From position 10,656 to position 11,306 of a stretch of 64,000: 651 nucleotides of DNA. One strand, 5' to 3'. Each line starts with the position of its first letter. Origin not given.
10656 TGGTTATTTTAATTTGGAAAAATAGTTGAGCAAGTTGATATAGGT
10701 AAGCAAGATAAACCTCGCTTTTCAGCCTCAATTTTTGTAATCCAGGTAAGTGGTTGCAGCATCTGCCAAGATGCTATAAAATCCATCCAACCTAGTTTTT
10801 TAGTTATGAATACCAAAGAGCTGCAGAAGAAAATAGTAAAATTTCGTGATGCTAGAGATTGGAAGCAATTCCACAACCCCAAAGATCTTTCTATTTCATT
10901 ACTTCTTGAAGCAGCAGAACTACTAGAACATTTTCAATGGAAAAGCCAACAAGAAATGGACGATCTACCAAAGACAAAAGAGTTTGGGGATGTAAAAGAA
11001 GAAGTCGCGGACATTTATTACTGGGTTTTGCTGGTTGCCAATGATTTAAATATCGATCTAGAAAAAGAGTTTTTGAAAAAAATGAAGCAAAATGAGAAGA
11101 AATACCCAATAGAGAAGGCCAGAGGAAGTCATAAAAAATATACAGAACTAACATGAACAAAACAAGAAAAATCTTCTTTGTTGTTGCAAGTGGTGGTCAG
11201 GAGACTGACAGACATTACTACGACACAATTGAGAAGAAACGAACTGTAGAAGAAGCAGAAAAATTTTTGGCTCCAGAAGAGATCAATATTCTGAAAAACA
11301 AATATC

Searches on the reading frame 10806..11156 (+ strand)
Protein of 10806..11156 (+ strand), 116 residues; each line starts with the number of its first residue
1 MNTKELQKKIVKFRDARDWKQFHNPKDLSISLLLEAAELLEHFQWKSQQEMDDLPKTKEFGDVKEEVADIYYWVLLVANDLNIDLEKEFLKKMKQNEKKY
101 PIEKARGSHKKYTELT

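Call 11: search_protein_families(library=pfam, proteins=[window:10806-11156:+], max_evalue=0.01)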
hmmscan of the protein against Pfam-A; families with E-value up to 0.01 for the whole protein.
window:10806-11156:+ (116 aa): 3 families
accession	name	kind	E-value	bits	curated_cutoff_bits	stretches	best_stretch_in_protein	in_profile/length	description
PF12643.12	MazG-like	-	1.5e-16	60.8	27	1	30-115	1-85/85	MazG-like family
PF08761.16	dUTPase_2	-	0.00085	20.1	22.9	1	5-97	11-98/162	dUTPase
PF03819.22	MazG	-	0.0014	19.3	22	1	32-97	10-70/74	MazG nucleotide pyrophosphohydrolase domain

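Call 40: find_homologous_proteins(query=window:10806-11156:+, max_evalue=1e-20)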
Query window:10806-11156:+ (116 aa): 7196 proteins with E <= 1e-20 among 8000 candidates; the best 120 are listed.
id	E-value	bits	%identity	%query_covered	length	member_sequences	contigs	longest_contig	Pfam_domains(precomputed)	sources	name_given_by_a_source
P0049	3.1e-69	248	100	100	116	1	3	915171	PF12643.13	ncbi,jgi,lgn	-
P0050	7.7e-59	215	88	99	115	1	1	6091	PF12643.13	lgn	-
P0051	4.8e-57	209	82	99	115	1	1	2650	PF12643.13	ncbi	-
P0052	7.7e-57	208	84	99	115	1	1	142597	PF12643.13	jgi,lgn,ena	-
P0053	1.5e-56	207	83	99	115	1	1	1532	PF12643.13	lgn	-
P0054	1.7e-54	201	79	99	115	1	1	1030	PF12643.13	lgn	-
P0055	1.6e-53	197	82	99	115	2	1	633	PF12643.13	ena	-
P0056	2.3e-53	197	78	99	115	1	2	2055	PF12643.13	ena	-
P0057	2.3e-53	197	78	99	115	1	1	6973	PF12643.13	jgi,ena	-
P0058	6.3e-53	195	78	99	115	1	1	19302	PF12643.13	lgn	-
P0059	9.9e-53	195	78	99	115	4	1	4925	PF12643.13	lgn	-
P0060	3.4e-52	193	74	99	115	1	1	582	PF12643.13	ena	-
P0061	2.0e-51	191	77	99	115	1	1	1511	PF12643.13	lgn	-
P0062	2.4e-51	190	77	99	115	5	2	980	PF12643.13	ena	-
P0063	4.2e-50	186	77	99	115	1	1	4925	PF03819.23,PF12643.13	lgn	-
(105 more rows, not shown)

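Call 41: find_encoding_contigs(protein=P0050, flank=10000, max_places=2)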
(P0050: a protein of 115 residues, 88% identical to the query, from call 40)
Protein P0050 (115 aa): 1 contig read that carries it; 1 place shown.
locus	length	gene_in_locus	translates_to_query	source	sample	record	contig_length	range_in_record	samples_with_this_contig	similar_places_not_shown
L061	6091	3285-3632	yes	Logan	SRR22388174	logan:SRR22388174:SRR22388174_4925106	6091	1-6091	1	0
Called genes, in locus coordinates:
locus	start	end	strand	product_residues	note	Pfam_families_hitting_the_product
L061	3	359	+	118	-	?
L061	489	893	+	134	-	-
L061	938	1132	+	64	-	-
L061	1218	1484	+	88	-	-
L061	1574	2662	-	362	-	-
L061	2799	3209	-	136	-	-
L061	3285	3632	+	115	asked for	PF12643:MazG-like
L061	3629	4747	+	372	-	PF27126:NmeDI_C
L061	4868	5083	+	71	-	-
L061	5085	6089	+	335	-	?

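Call 42: find_encoding_contigs(protein=P0052, flank=10000, max_places=2)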
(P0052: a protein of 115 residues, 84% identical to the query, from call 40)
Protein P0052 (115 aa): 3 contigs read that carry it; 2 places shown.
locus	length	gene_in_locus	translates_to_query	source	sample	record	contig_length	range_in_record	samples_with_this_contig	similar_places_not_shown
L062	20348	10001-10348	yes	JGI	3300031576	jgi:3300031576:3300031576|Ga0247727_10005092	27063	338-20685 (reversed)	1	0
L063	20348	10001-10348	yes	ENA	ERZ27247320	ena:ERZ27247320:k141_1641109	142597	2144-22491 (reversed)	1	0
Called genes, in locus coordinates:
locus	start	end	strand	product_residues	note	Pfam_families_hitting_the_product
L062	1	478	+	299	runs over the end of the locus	PF07549:Sec_GG, PF02355:SecD_SecF_C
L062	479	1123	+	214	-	PF09335:VTT_dom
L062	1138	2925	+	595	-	PF09972:DUF2207, PF20990:DUF2207_C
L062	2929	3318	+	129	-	PF06114:Peptidase_M78 (weak)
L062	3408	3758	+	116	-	-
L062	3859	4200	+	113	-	PF04993:TfoX_N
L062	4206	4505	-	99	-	-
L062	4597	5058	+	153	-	-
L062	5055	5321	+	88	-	-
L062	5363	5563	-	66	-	-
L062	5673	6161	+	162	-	PF09335:VTT_dom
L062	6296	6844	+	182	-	-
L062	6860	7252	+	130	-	-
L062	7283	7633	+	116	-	-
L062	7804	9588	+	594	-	PF00009:GTP_EFTU, PF01926:MMR_HSR1 (weak), PF22042:EF-G_D2, PF03144:GTP_EFTU_D2, PF14492:EFG_III, PF00679:EFG_C, PF21018:BipA_C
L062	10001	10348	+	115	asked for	PF12643:MazG-like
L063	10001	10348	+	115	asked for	PF12643:MazG-like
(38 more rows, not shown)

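Call 43: find_encoding_contigs(protein=P0058, flank=10000, max_places=2)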
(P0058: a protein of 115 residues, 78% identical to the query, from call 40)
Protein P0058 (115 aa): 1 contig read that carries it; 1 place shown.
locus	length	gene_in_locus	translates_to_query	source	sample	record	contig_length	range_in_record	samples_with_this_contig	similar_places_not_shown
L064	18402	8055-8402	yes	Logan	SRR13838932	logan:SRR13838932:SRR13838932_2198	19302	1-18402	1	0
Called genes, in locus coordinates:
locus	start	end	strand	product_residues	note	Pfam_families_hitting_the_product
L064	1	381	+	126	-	?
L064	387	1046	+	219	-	PF00730:HhH-GPD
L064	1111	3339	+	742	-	PF03176:MMPL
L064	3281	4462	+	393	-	PF00586:AIRS, PF02769:AIRS_C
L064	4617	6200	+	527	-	PF13506:Glyco_transf_21, PF00535:Glycos_transf_2 (weak), PF13641:Glyco_tranf_2_3, PF13632:Glyco_trans_2_3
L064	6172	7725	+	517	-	-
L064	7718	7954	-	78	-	-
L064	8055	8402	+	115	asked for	PF12643:MazG-like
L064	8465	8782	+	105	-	-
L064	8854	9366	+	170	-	-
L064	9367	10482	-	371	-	-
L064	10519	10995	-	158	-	-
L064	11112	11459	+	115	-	PF02325:CCB3_YggT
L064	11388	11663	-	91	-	-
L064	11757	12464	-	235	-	PF13623:SurA_N_2 (faint), PF13624:SurA_N_3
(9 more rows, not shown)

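Call 84: search_protein_families(library=padloc, proteins=[window:10806-11156:+], max_evalue=0.01)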
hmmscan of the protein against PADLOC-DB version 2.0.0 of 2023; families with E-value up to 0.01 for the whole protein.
window:10806-11156:+ (116 aa): 0 families
